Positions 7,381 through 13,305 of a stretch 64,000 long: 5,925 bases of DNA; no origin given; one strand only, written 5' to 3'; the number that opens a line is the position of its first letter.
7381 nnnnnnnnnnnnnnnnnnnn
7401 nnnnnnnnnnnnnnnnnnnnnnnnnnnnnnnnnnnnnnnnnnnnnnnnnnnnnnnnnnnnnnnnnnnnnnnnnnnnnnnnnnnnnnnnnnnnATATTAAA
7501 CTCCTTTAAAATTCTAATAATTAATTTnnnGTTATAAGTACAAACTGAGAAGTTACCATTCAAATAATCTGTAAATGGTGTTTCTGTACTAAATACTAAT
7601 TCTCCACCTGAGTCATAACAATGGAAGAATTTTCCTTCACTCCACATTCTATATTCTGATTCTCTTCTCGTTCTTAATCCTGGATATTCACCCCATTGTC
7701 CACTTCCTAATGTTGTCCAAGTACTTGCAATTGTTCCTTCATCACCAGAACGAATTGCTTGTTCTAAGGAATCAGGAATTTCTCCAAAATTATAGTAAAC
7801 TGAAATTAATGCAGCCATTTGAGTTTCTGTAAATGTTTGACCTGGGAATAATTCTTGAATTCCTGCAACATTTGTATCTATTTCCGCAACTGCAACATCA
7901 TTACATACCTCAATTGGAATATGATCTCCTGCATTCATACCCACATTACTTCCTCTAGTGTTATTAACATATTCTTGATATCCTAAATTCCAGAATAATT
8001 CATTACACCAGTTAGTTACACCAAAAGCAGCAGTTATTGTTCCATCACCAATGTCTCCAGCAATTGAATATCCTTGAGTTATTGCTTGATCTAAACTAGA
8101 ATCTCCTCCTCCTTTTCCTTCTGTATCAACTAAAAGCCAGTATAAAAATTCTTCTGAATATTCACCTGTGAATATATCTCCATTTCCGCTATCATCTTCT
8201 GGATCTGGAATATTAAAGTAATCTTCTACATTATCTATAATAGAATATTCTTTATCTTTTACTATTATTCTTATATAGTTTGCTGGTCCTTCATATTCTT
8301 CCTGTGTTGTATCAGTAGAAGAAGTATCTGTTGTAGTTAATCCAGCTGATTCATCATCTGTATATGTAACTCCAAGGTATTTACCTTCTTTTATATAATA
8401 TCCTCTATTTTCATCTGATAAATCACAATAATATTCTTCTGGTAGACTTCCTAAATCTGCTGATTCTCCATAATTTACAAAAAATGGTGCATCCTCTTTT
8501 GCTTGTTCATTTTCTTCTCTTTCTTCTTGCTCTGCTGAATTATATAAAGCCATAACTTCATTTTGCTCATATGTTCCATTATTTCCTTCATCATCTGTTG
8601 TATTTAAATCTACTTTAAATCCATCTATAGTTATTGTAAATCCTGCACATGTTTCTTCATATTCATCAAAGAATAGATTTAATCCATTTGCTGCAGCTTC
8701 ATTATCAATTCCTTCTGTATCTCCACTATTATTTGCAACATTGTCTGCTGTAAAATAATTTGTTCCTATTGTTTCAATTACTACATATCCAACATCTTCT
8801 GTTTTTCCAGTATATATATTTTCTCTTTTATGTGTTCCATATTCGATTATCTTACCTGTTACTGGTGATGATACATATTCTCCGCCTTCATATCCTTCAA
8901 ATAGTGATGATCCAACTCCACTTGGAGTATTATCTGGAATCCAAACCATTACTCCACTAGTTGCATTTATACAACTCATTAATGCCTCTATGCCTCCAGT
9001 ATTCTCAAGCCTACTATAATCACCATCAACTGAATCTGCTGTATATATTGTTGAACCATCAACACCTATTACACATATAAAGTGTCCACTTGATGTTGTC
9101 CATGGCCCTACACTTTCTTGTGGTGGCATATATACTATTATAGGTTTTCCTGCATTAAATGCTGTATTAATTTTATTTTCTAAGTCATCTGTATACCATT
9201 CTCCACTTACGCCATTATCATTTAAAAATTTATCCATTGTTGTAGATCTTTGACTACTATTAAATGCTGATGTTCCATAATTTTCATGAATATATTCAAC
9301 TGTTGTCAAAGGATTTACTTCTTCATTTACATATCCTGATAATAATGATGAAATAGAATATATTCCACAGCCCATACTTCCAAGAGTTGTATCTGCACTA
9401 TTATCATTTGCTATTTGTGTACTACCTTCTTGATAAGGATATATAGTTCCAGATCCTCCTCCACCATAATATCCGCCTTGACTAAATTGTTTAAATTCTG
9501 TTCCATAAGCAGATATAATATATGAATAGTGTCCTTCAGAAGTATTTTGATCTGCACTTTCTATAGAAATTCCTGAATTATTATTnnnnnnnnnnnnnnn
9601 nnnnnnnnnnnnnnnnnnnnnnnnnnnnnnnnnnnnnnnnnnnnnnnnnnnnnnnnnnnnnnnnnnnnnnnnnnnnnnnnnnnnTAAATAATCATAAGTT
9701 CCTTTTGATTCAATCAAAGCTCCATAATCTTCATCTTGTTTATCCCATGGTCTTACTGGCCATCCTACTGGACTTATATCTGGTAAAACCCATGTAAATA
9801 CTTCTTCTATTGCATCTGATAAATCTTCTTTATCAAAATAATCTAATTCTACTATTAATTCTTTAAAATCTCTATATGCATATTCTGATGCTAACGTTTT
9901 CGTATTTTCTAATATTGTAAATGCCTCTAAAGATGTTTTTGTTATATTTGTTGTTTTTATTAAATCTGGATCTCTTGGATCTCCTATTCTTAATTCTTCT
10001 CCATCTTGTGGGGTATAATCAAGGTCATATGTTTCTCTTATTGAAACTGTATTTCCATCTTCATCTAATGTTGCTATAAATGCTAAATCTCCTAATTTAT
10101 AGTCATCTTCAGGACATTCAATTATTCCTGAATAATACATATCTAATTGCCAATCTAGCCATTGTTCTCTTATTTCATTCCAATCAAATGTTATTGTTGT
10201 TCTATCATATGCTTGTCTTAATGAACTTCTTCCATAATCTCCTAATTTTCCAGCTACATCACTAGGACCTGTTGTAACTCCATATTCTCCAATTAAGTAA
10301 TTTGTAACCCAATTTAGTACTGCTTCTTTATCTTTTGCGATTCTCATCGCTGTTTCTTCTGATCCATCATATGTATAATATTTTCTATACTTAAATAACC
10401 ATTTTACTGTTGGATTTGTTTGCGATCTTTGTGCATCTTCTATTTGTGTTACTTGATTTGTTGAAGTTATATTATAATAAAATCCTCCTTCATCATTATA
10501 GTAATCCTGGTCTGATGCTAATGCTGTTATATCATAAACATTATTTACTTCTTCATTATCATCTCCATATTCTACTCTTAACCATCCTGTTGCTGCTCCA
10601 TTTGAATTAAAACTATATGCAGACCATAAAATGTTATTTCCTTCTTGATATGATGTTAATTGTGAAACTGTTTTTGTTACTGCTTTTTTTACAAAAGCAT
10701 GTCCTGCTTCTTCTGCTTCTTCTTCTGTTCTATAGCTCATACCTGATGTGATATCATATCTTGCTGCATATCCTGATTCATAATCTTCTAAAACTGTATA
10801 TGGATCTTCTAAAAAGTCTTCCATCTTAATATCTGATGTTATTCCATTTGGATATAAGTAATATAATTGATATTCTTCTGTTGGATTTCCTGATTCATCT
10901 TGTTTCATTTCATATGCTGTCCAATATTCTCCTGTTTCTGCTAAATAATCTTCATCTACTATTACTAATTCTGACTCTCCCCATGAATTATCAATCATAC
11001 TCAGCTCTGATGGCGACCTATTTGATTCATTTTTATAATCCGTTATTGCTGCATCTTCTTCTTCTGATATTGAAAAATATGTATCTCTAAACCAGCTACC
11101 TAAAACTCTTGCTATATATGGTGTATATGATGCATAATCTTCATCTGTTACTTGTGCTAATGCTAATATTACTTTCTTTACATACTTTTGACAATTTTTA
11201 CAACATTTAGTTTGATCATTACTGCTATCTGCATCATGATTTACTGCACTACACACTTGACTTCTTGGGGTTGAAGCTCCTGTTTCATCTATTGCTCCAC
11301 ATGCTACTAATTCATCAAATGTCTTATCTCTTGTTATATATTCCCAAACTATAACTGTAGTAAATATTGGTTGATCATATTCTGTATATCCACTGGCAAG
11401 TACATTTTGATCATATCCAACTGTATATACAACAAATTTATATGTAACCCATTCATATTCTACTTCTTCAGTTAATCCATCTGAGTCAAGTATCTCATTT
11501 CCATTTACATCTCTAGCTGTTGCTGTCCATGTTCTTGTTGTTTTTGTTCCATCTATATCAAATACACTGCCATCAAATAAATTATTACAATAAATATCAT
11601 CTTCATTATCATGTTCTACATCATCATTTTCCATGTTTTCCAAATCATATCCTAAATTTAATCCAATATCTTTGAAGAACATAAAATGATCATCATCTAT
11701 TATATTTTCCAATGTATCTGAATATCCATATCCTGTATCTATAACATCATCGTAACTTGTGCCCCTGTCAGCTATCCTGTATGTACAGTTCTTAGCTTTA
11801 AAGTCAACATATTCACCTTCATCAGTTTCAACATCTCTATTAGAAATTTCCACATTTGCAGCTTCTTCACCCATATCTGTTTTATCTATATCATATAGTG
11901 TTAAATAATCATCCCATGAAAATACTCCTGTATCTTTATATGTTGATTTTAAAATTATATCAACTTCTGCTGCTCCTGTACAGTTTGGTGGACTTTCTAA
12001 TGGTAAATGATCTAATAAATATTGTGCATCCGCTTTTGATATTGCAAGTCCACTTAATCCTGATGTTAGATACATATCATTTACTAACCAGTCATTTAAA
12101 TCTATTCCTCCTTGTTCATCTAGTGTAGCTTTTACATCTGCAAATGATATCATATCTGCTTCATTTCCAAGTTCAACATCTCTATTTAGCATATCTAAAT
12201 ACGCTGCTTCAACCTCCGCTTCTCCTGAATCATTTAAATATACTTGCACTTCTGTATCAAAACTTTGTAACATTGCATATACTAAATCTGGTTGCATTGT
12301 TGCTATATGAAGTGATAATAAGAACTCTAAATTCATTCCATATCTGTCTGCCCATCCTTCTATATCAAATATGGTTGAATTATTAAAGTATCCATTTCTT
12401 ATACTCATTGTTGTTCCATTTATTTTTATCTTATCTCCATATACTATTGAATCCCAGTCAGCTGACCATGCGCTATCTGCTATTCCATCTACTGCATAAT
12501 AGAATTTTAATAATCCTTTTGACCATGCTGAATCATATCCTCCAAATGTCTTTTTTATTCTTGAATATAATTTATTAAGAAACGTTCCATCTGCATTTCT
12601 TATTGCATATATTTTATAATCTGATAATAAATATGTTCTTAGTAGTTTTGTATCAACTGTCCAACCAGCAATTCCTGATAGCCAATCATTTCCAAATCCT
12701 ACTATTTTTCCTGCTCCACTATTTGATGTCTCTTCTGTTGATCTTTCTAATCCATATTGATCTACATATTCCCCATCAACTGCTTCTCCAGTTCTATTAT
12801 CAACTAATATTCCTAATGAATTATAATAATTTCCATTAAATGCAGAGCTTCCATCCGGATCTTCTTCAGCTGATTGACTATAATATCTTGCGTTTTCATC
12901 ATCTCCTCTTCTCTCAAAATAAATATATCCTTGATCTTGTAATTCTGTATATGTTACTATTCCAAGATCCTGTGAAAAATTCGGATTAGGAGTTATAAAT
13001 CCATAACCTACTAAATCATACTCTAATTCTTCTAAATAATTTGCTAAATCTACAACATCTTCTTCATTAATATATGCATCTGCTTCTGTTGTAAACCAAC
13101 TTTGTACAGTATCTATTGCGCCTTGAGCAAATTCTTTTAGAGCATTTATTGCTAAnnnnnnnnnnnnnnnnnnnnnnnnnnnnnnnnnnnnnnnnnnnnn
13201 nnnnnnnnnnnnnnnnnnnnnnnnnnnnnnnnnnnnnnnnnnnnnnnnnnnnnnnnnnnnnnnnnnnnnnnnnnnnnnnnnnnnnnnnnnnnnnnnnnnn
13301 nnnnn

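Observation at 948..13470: Tandem paralogous ~1900-2000-aa anchored hydrolases with a shared scaffold and swapped catalytic cassettes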

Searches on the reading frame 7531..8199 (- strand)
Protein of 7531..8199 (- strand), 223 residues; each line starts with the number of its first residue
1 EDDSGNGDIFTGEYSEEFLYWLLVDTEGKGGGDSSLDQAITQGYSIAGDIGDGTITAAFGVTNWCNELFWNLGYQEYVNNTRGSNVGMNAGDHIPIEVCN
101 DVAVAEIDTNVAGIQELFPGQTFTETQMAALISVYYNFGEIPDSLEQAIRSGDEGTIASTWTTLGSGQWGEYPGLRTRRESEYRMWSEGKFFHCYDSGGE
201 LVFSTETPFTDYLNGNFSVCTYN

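Call 76: search_solved_structures(query=A5, max_evalue=1)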
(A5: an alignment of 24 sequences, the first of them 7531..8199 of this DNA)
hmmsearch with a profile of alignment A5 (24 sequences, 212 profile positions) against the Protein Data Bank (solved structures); distinct sequences matched with E-value up to 1: 11.
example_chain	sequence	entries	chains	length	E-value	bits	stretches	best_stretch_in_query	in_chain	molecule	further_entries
6et6_A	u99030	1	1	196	3.5e-07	33.4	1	62-173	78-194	Lysozyme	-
8app_A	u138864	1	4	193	3.6e-06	30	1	59-175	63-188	Endolysin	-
9kbs_A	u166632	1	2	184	8.7e-06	28.8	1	66-173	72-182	Lysozyme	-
7m5i_B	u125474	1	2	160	8.3e-05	25.6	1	75-178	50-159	Endolysin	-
9kbq_A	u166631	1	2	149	0.00081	22.4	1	94-173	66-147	Lysozyme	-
9kbt_A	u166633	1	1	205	0.012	18.6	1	62-172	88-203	Lysozyme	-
8b2s_A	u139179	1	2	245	0.047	16.6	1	98-174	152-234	GH24 family muramidase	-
6h9d_A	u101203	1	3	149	0.16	14.8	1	61-170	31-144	Lysozyme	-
8hp8_A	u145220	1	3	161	0.42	13.5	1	104-178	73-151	Endolysin mtEC340M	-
9vu9_A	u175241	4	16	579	0.57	13.1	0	75-167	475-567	Small conductance calcium-activated potassium channel protein 2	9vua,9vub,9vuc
3e8t_A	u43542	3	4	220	0.91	12.4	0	20-70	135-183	Takeout-like protein 1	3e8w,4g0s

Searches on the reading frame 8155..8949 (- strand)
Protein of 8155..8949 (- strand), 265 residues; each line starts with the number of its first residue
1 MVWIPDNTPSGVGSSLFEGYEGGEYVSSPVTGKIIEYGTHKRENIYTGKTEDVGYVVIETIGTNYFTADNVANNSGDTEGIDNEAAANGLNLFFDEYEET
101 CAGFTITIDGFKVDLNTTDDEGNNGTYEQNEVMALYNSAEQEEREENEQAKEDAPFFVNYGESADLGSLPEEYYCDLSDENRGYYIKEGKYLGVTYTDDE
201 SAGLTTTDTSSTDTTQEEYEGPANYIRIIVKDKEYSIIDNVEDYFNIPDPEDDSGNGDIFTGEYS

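Call 41: predict_structure(alignment_id=A2)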
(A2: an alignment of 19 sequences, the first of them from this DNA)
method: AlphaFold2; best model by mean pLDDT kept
length: 265 residues; sequences in the alignment: 19
mean_pLDDT: 76.0   pTM: 0.73
mean pLDDT of the five models: 76.0, 75.9, 75.8, 73.9, 69.5
residues with pLDDT >= 90: 100; 70-90: 92; 50-70: 20; < 50: 53
segments of 3 or more residues with pLDDT < 50: 1-16, 209-218, 238-249, 251-265
pLDDT, mean of each block of 10 residues (from residue 1): 29 48 91 94 83 93 88 85 93 88 90 93 90 73 91 94 81 85 92 90 69 45 77 62 42 36 29
secondary structure, 60 per line:
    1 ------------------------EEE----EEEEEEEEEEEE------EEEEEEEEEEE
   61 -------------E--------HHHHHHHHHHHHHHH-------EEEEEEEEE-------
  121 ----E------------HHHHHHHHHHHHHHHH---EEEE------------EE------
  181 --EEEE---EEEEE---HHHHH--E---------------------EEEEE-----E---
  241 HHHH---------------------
elements in order: E25-27 E32-43 E50-60 H83-97 E105-113 H138-153 E157-160 E183-186 E190-194 H198-202 E227-231 H241-244

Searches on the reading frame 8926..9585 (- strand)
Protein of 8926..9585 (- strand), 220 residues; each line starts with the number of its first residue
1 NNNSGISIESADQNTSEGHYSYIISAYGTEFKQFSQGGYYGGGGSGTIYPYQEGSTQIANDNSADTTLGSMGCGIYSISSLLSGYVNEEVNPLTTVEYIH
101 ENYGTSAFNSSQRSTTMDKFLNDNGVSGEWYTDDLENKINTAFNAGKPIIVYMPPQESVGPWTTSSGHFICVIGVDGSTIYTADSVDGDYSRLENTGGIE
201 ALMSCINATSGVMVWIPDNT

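Call 82: search_solved_structures(query=A7, max_evalue=1)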
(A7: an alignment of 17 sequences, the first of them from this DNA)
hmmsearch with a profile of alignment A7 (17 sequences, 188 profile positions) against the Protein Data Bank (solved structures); distinct sequences matched with E-value up to 1: 11.
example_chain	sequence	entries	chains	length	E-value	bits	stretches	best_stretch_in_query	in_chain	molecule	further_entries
2mr6_A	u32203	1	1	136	0.004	20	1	87-138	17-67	De novo designed Protein OR462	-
4j29_A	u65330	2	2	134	0.015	18.1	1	96-170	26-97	Engineered Protein OR258 | DE NOVO DESIGNED PROTEIN OR258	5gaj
9g8s_w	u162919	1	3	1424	0.031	17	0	55-120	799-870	Tail tape measure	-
9l5u_A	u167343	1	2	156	0.071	15.9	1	138-165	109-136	DUF4150 domain-containing protein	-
2mr5_A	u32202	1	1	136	0.084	15.6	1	94-130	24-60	De novo designed Protein OR457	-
5xsd_A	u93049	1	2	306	0.13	15.1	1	91-150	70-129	Periplasmic binding protein/LacI transcriptional regulator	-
6rfl_S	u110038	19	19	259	0.3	13.8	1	46-101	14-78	DNA-directed RNA polymerase 30 kDa polypeptide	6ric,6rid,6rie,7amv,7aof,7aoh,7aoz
2lvb_A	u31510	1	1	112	0.61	12.8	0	99-133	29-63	DE NOVO DESIGNED PFK fold PROTEIN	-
2x7x_A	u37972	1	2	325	0.72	12.6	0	83-129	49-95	SENSOR PROTEIN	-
3fk8_A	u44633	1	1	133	0.74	12.6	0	80-141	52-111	Disulphide isomerase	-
7bqe_A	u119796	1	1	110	1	12.1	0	85-129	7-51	NF3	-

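Call 83: search_protein_families(library=pfam, alignment_id=A7, max_evalue=0.01)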
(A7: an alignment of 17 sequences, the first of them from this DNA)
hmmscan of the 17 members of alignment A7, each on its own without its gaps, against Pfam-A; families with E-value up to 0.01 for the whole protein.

A. member 1, seq(220 aa): 1 family
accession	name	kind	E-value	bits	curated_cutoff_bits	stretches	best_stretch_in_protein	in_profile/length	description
PF13529.12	Peptidase_C39_2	-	2e-08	35.4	24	1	69-185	12-142/143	Peptidase_C39 like family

B. families by the number of members that match (of 17 scanned): 6 families
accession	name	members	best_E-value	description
PF13529.12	Peptidase_C39_2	17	1.5e-15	Peptidase_C39 like family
PF14399.12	BtrH_N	3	0.00014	Butirosin biosynthesis protein H, N-terminal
PF03412.21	Peptidase_C39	2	0.00053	Peptidase C39 family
PF01640.23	Peptidase_C10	1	0.0047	Peptidase C10 family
PF11999.13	Ice_binding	1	0.0055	Ice-binding-like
PF02775.26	TPP_enzyme_C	1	0.0093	Thiamine pyrophosphate enzyme, C-terminal TPP binding domain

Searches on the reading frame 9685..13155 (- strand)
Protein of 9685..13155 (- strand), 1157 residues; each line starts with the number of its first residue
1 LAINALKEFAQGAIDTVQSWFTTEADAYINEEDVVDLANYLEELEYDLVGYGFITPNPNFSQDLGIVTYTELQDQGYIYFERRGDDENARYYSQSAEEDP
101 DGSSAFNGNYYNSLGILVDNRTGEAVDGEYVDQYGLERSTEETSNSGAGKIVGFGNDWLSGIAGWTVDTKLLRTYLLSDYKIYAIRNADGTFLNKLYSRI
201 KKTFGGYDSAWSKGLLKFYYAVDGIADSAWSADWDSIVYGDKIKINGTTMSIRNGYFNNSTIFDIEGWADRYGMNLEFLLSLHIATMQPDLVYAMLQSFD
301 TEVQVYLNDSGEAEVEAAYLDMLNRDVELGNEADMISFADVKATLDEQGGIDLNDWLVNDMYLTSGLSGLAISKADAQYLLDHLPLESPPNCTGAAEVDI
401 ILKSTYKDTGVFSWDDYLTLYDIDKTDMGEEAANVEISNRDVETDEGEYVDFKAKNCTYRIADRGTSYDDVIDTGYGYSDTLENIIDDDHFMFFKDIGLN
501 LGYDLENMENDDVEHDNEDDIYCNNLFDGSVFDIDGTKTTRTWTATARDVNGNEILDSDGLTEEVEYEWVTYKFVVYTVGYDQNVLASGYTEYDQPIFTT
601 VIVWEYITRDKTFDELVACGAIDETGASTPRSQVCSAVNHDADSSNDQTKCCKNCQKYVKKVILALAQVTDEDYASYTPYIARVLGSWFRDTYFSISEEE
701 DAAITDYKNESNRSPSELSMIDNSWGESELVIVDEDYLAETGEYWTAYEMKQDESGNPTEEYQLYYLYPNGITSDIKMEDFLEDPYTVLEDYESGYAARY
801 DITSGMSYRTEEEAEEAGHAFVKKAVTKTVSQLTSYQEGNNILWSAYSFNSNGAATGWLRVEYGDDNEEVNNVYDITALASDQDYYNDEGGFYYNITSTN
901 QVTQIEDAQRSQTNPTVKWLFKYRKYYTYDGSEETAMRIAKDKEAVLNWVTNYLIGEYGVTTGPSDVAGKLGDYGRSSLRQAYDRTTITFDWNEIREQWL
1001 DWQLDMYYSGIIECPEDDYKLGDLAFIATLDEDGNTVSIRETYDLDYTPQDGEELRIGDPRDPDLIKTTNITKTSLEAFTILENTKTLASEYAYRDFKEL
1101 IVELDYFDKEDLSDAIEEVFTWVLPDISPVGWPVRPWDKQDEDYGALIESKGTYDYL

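Call 66: search_protein_representatives(alignment_id=A3)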
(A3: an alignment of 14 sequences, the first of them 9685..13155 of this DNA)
Query: 14 sequences, 996 profile positions. Proteins with E-value up to 0.001 (for the whole library): 714; up to 1e-10: 592; up to 1e-30: 384. The best 150 are listed.
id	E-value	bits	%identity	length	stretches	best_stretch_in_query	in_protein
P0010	0.0e+00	1374.3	-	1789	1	1-996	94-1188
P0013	0.0e+00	1349.7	-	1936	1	1-995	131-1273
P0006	0.0e+00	1191.7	-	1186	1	1-921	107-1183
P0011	0.0e+00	1131.9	-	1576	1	1-994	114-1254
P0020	6.2e-299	1011.2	-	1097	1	1-889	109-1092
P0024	7.3e-297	1004.3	-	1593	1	1-995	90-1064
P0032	4.7e-289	978.5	-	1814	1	2-996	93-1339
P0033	6.3e-284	961.5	-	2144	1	1-995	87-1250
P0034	5.0e-274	928.7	-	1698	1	18-996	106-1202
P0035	1.3e-264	897.6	-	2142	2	532-995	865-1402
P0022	7.5e-252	855.3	-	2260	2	405-994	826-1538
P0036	5.7e-248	842.5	-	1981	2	480-994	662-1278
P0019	1.5e-247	841.1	-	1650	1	20-995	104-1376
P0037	4.1e-240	816.5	-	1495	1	1-995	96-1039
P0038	9.0e-233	792.2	-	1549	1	1-994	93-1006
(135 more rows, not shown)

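Call 67: predict_structure(alignment_id=A3)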
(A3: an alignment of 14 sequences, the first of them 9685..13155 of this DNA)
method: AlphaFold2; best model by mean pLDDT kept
length: 1157 residues; sequences in the alignment: 14
mean_pLDDT: 67.8   pTM: 0.59
mean pLDDT of the five models: 67.8, 66.4, 66.3, 64.2, 62.9
residues with pLDDT >= 90: 100; 70-90: 510; 50-70: 314; < 50: 233
segments of 3 or more residues with pLDDT < 50: 1-28, 158-162, 188-213, 232-241, 255-261, 360-369, 393-399, 407-415, 434-456, 475-479, 512-521, 523-527, 586-588, 636-647, 794-798, 836-843, 881-884, 985-989, 1115-1157
pLDDT, mean of each block of 10 residues (from residue 1): 35 36 40 78 81 81 78 87 84 89 88 82 80 80 62 65 62 70 52 41 36 64 79 40 55 50 58 75 89 81 77 75 82 87 79 55 40 77 79 47 49 52 61 45 37 48 56 49 55 67 58 46 53 74 69 65 73 77 59 74 70 64 63 48 47 77 80 62 81 81 82 66 79 83 84 84 89 89 82 51 76 86 90 51 55 64 71 71 61 72 69 89 92 89 91 78 62 67 51 76 82 61 87 88 85 89 91 77 64 83 90 47 27 34 32 36
secondary structure, 60 per line:
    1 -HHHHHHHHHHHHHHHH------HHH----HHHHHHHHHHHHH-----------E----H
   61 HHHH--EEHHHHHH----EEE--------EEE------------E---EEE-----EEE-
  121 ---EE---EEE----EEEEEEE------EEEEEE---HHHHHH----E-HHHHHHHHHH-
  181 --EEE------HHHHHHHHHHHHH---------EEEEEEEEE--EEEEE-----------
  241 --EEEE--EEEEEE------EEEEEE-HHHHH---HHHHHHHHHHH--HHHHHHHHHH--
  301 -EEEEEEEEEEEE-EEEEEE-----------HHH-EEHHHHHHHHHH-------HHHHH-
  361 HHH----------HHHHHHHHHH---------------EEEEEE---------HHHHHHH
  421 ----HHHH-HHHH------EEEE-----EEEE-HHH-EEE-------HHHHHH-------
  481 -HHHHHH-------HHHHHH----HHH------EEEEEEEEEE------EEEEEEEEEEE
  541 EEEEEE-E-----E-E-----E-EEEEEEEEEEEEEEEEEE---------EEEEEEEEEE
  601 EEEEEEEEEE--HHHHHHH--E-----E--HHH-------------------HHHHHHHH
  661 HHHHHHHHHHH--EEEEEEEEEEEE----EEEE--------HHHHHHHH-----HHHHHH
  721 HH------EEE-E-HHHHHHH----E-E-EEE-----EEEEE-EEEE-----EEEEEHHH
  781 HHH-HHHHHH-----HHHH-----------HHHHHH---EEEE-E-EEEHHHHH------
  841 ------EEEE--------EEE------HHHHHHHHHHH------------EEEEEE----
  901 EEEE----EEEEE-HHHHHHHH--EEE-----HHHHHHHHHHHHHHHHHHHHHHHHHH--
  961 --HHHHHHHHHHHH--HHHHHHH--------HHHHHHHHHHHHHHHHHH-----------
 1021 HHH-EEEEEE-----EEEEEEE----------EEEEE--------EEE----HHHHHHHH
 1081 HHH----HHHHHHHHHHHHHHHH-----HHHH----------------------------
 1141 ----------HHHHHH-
elements in order (helices of 4 or more, strands of 3 or more residues): H2-17 H31-43 H60-64 H69-74 E79-81 E90-92 E109-111 E117-119 E129-131 E136-142 E149-154 H158-163 H170-179 E183-185 H192-204 E214-222 E225-229 E243-246 E249-254 E261-266 H268-272 H276-286 H289-298 E302-313 E315-320 H338-347 H355-359 H374-383 E399-404 H414-420 H425-428 H430-433 E440-443 E449-452 E458-460 H468-473 H482-487 H495-500 E514-523 E530-546 E564-581 E591-610 H613-619 H653-671 E674-685 E690-693 H702-709 H715-722 E729-731 H735-741 E750-752 E758-762 E764-767 E773-777 H778-783 H785-790 H796-799 H811-816 E820-823 E827-829 H830-834 E847-850 E859-861 H868-878 E891-896 E901-904 E909-913 H915-922 E925-927 H933-958 H963-974 H977-983 H992-1009 E1025-1030 E1036-1042 E1053-1057 E1066-1068 H1073-1083 H1088-1103 H1109-1112 H1151-1156
